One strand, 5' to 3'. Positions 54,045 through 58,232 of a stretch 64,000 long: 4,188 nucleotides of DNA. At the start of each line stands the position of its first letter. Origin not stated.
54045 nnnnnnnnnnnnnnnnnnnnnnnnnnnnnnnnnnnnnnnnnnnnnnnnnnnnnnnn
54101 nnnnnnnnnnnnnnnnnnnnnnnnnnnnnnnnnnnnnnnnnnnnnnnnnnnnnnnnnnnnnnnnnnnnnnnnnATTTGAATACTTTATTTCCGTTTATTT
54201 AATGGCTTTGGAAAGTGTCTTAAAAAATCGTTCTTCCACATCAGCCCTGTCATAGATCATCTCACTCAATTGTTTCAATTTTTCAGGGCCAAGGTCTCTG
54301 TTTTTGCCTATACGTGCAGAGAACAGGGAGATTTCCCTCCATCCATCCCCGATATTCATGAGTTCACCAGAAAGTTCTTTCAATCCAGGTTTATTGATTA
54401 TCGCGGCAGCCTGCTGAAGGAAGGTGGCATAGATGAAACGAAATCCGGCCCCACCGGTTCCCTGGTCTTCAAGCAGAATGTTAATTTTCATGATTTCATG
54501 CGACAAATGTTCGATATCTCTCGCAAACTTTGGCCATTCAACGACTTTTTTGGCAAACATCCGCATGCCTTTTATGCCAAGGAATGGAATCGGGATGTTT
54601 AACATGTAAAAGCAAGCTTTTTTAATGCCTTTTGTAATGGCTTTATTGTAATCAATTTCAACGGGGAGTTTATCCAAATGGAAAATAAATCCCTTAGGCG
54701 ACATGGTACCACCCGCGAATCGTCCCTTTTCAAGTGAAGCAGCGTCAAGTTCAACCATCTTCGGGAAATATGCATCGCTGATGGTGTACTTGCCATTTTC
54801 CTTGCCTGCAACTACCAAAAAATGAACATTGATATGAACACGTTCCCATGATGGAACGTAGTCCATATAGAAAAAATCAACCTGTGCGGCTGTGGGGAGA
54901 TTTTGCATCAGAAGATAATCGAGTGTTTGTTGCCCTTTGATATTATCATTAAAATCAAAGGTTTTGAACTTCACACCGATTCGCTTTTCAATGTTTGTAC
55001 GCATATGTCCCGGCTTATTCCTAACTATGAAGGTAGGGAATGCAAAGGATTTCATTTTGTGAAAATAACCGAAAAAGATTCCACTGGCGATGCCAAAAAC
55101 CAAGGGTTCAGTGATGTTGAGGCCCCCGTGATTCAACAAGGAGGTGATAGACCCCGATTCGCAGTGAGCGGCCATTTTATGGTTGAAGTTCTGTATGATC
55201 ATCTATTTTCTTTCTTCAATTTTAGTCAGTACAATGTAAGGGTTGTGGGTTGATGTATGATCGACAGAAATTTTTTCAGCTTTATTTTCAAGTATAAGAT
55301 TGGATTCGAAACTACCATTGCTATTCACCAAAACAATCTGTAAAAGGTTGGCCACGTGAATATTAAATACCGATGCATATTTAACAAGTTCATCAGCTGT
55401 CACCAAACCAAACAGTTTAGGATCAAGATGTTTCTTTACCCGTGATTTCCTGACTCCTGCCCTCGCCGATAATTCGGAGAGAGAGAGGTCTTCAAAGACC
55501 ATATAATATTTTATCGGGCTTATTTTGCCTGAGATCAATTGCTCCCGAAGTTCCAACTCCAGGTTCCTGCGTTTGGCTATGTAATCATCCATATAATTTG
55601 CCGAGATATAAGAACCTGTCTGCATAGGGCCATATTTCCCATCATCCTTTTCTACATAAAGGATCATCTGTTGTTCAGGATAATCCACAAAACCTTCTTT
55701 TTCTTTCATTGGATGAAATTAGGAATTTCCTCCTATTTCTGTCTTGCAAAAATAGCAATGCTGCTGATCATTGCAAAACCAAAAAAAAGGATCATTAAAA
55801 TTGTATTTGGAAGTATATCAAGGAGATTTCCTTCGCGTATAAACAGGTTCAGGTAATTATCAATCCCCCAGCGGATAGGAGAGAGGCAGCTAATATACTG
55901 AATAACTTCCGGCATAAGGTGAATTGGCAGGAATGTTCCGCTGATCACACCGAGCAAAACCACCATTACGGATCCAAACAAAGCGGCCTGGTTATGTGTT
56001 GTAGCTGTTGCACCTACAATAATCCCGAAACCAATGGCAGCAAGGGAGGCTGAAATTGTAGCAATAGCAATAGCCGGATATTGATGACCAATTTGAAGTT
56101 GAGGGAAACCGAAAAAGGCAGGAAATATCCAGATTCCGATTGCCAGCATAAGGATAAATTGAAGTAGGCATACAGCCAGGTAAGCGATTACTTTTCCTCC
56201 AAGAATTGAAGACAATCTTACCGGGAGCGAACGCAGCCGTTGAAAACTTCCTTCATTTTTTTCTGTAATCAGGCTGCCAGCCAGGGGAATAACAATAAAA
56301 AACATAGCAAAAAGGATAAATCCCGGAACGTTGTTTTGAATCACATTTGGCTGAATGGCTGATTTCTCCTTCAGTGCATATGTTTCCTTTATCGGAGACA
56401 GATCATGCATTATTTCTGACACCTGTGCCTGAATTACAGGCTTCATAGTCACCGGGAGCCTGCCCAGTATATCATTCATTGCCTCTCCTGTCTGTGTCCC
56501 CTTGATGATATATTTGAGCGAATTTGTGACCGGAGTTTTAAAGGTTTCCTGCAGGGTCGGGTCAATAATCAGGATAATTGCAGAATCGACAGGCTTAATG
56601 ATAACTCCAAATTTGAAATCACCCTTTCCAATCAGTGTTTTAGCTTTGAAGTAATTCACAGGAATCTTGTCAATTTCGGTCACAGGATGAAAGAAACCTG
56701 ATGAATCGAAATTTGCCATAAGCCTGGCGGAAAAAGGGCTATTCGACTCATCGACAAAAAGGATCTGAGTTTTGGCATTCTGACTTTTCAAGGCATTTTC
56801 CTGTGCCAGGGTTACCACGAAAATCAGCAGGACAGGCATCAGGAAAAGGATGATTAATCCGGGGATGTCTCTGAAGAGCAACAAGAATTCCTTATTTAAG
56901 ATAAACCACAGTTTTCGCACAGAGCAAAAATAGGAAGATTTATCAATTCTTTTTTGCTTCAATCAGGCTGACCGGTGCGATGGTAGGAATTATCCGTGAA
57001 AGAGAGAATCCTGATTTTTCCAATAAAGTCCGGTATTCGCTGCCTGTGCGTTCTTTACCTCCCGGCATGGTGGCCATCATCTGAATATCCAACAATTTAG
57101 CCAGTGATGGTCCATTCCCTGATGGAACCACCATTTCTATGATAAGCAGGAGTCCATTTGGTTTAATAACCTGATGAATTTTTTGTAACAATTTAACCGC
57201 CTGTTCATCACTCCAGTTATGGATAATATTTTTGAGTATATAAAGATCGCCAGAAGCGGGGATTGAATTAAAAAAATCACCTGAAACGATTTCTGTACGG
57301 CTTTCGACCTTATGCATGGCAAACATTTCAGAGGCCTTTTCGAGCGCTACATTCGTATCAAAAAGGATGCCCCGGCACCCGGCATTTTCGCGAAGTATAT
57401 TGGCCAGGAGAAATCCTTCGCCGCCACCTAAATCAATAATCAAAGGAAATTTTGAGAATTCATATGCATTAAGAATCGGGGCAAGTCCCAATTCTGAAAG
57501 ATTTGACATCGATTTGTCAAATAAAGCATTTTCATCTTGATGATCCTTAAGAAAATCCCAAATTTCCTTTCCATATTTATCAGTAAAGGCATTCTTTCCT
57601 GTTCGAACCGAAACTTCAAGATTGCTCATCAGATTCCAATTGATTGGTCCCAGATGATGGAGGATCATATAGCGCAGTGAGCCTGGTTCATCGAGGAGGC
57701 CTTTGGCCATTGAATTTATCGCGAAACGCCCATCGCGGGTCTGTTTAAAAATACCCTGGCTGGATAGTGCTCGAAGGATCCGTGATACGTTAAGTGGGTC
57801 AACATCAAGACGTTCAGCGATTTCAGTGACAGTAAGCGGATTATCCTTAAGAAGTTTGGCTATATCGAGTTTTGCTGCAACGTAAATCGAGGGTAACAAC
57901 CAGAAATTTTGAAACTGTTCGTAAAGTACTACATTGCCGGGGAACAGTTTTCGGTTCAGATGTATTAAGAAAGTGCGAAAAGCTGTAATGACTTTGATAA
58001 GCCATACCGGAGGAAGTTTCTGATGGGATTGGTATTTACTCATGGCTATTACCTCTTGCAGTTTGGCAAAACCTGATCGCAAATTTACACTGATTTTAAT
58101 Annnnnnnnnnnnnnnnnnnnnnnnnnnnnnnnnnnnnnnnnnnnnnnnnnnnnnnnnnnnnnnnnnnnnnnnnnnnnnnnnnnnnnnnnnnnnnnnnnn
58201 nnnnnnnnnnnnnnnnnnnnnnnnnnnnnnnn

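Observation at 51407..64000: ACP-centred biosynthetic cluster without a ketosynthase: PaaK-like ligase, ACP, BtrH-like transferase, sulfotransferase, O-methyltransferase, B12-radical SAM, TonB receptor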

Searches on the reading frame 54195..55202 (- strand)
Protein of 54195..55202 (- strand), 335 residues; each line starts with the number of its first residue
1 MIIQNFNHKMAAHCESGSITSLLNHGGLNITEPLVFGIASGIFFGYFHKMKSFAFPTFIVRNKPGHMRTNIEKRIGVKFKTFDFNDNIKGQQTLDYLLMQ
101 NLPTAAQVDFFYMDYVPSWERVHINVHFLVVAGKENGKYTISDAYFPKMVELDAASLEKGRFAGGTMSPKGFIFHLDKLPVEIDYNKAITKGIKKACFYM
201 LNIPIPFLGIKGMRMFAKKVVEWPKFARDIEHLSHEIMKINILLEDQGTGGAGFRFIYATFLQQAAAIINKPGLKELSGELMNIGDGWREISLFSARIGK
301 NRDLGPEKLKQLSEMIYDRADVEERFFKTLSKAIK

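Call 5: search_protein_families(library=pfam, proteins=[window:54195-55202:-], max_evalue=0.01)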
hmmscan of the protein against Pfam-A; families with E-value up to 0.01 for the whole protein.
window:54195-55202:- (335 aa): 2 families
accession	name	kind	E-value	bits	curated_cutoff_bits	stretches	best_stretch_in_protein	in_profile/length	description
PF16169.10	DUF4872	-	1.5e-41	142.5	28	1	156-330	2-173/173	Domain of unknown function (DUF4872)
PF14399.12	BtrH_N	-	2.2e-34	119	29.7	1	13-143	1-133/134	Butirosin biosynthesis protein H, N-terminal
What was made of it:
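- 54195..55202 (-): DarH, the BtrH-related acyltransferase of dialkylresorcinol/flexirubin clusters. BtrH_N plus DUF4872 (call 5).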

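Call 7: search_protein_families(library=ncbifam, proteins=[window:54195-55202:-], max_evalue=0.01)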
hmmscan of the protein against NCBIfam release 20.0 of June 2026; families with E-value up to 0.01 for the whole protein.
window:54195-55202:- (335 aa): 1 family
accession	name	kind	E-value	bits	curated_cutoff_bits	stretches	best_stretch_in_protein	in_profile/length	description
NF053550.1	DarH_acyl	equivalog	1.7e-95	319.9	300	1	5-330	1-324/325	BtrH-related acyltransferase DarH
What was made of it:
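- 54195..55202 (-): NCBIfam DarH_acyl equivalog 319.9 bits against a cut-off of 300, full length (call 7).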

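Call 52: search_solved_structures(query=window:54195-55202:-, max_evalue=1, show_alignments=1)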
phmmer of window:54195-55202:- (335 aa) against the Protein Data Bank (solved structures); distinct sequences matched with E-value up to 1: 0.

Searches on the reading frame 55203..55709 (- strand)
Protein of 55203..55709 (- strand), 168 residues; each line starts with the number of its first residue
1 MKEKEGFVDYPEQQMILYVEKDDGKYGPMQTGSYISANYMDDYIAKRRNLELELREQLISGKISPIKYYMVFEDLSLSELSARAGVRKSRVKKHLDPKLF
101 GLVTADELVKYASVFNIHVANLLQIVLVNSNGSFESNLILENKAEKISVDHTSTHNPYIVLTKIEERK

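Call 5: search_protein_families(library=pfam, proteins=[window:55203-55709:-], max_evalue=0.01)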
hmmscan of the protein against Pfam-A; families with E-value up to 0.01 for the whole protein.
window:55203-55709:- (168 aa): 0 families

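Call 7: search_protein_families(library=ncbifam, proteins=[window:55203-55709:-], max_evalue=0.01)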
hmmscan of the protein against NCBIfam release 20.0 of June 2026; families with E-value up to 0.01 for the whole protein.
window:55203-55709:- (168 aa): 2 families
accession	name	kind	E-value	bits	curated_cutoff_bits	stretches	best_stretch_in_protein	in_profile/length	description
NF053545.1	flexirubin_DarG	equivalog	1.5e-16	60.7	170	1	14-122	19-128/129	flexirubin biosynthesis protein DarG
NF053536.1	DarG_fam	subfamily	3.3e-16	59.6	70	1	12-125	16-130/131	DarG family dialkylresorcinol biosynthesis protein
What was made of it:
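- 55203..55709 (-): 168-aa DarG-like protein. Both are below their cut-offs of 170 and 70 (call 7).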

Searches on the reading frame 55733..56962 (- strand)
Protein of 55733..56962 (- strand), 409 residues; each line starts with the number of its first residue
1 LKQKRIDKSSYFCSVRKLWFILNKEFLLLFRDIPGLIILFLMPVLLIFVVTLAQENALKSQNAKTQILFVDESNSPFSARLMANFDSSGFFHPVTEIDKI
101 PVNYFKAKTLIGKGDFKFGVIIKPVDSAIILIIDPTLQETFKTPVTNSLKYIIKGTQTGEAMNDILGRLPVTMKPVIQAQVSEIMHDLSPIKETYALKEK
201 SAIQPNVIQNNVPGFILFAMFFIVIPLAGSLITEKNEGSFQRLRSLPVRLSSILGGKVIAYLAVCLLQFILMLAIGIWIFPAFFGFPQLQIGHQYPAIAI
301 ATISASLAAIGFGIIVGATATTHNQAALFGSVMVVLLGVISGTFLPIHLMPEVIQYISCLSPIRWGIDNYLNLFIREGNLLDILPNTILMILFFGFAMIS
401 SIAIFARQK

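Call 5: search_protein_families(library=pfam, proteins=[window:55733-56962:-], max_evalue=0.01)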
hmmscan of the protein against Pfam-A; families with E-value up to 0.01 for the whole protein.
window:55733-56962:- (409 aa): 4 families
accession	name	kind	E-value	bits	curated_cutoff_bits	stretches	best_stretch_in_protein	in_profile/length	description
PF12698.13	ABC2_membrane_3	-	4.5e-31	108.6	31.6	1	36-399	4-343/347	ABC-2 family transporter protein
PF01061.29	ABC2_membrane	-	1e-23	84.4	26.9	1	208-372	48-208/211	ABC-2 type transporter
PF12679.13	ABC2_membrane_2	-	7.8e-14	52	27.2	1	19-364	1-233/283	ABC-2 family transporter protein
PF12730.13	ABC2_membrane_4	-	0.0096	16.4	27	1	213-330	54-168/179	ABC-2 family transporter protein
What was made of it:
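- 55733..56962 (-): ABC-2 type permease, the counterpart of darJ, with no ATPase partner. ABC2_membrane_3 4.5e-31 (call 5).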

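Call 7: search_protein_families(library=ncbifam, proteins=[window:55733-56962:-], max_evalue=0.01)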
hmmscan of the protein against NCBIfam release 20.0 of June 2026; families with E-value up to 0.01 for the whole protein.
window:55733-56962:- (409 aa): 10 families
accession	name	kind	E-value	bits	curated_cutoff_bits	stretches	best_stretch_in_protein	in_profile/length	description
NF033858.1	ABC2_perm_RbbA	equivalog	2.6e-15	55.5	1050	1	7-408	531-907/909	ribosome-associated ATPase/putative transporter RbbA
NF038293.1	permease_SagH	equivalog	3e-14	52.6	450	1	21-400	4-361/370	SagH family ABC transporter permease subunit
TIGR00025.1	Mtu_efflux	paralog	1.1e-10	41.5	146.9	1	204-368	34-194/238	ABC transporter efflux protein, DrrB family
TIGR01247.1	drrB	subfamily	4.7e-07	29.7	223.05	1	212-394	51-225/236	daunorubicin resistance ABC transporter membrane protein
TIGR01291.1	nodJ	subfamily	6.8e-05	22.6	206.65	1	277-407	123-249/253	ABC-2 type transporter, NodJ family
TIGR00955.1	3a01204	subfamily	0.00023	19.9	736.35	1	255-367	438-544/617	pigment precursor permease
NF041647.1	ABC_perm_CPBP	equivalog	0.00024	20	435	1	15-287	2-270/636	ABC transporter permease subunit/CPBP intramembrane protease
TIGR01248.1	drrC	subfamily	0.00034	20.8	165.65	1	230-368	11-143/152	daunorubicin resistance protein C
NF011648.0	PRK15066.1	subfamily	0.0005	19.7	225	1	209-398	61-243/257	ABC transporter permease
NF037967.1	SemiSWEET_1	subfamily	0.0028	17.8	200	1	306-367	97-158/196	SemiSWEET transporter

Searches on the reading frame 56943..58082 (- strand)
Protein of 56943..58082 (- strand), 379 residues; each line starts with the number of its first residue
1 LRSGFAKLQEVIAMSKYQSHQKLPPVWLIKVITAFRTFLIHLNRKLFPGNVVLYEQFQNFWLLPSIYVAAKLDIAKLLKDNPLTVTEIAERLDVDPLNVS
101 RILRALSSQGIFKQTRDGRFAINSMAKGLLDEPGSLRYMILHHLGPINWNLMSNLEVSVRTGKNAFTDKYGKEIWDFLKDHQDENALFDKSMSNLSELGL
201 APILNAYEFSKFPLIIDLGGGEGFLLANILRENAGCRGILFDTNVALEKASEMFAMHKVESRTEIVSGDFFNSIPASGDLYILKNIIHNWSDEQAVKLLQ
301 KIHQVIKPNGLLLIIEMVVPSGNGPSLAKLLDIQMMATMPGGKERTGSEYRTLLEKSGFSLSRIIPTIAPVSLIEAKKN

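Call 5: search_protein_families(library=pfam, proteins=[window:56943-58082:-], max_evalue=0.01)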
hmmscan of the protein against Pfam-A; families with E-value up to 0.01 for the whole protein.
window:56943-58082:- (379 aa): 20 families
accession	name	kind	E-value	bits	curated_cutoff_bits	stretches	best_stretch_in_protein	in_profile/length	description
PF00891.24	Methyltransf_2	-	1.5e-47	162.1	22.3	1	154-360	3-210/210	O-methyltransferase domain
PF08100.18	Dimerisation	-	1.4e-10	41.2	25.6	1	53-130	9-91/93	O-methyltransferase dimerisation domain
PF13847.12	Methyltransf_31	-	2.8e-08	34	27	1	215-322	7-114/145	Methyltransferase domain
PF13489.12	Methyltransf_23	-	6.4e-08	32.9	27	1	215-361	26-161/164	Methyltransferase domain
PF08242.18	Methyltransf_12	-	1e-06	29.8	30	1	216-312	1-98/98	Methyltransferase domain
PF13649.12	Methyltransf_25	-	1.3e-06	29.4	27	1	215-310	1-97/97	Methyltransferase domain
PF01022.26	HTH_5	-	3.5e-06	27.2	22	1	71-111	4-44/47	Bacterial regulatory protein, arsR family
PF08241.18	Methyltransf_11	-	4.2e-05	24.5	21.2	1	217-314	2-95/95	Methyltransferase domain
PF12840.13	HTH_20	-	5.2e-05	23.6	27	1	72-111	7-47/51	Helix-turn-helix domain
PF05175.20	MTS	-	6.9e-05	23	23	1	214-315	34-139/170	Methyltransferase small domain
PF13545.12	HTH_Crp_2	-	7.4e-05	23.1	27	1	82-126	22-65/70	Crp-like helix-turn-helix domain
PF01978.25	TrmB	-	0.00022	21.4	25.6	1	76-114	16-54/68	Sugar-specific transcriptional regulator TrmB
PF02082.26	Rrf2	-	0.00025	21.6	30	1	70-115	11-56/132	Iron-dependent Transcriptional regulator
PF21476.4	PF0610-like_N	-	0.00026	21.6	33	1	74-104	6-36/50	PF0610-like, N-terminal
PF01047.28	MarR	-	0.00026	21.3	24.6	1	80-111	15-46/59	MarR family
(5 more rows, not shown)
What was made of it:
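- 56943..58082 (-): Small-molecule O-methyltransferase with an N-terminal dimerisation/winged-helix domain. Methyltransf_2 1.5e-47 and Dimerisation 1.4e-10 (call 5).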

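Call 7: search_protein_families(library=ncbifam, proteins=[window:56943-58082:-], max_evalue=0.01)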
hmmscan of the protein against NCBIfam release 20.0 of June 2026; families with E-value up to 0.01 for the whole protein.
window:56943-58082:- (379 aa): 11 families
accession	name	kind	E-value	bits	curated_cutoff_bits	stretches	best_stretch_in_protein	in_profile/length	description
TIGR02716.1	C20_methyl_CrtF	equivalog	1.7e-09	37.2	276.1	1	66-359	7-299/306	bacteriochlorophyllide d C-20 methyltransferase BchU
NF033788.1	HTH_metalloreg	subfamily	6.8e-09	35.4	55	1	71-127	13-70/77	metalloregulator ArsR/SmtB family transcription factor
NF053543.1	FlxJ_fam_MTase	equivalog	1.1e-05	24.5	560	1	70-317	34-286/352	FlxJ family methyltransferase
TIGR04543.1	ketoArg_3Met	equivalog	4.8e-05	22.6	425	0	214-316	152-262/336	2-ketoarginine methyltransferase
NF043040.1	corrin_prot_MT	hypoth_equivalog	0.00012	21.6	180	1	215-327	45-160/216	corrinoid protein-associated methyltransferase CpaM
NF033789.1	repress_SdpR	subfamily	0.00014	21.7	100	1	73-132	12-71/79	autorepressor SdpR family transcription factor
TIGR00740.1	TIGR00740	equivalog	0.0024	17.6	193.3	1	212-318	54-163/239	carboxy-S-adenosyl-L-methionine synthase CmoA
TIGR03534.1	RF_mod_PrmC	equivalog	0.0025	17.3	199.1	1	210-276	87-153/253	peptide chain release factor N(5)-glutamine methyltransferase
NF050150.1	RiPP_MTase_ApyS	equivalog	0.0025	17.1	400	1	196-271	129-202/323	RiPP biosynthesis methyltransferase ApyS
NF053606.1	Sta1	subfamily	0.003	17.6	80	0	75-117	27-69/100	Sta1 family transcriptional regulator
NF008823.0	PRK11873.1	subfamily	0.0044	16.5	263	1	210-366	76-230/272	arsenite methyltransferase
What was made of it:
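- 56943..58082 (-): Only 24.5 bits to the FlxJ-family methyltransferase model (call 7).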
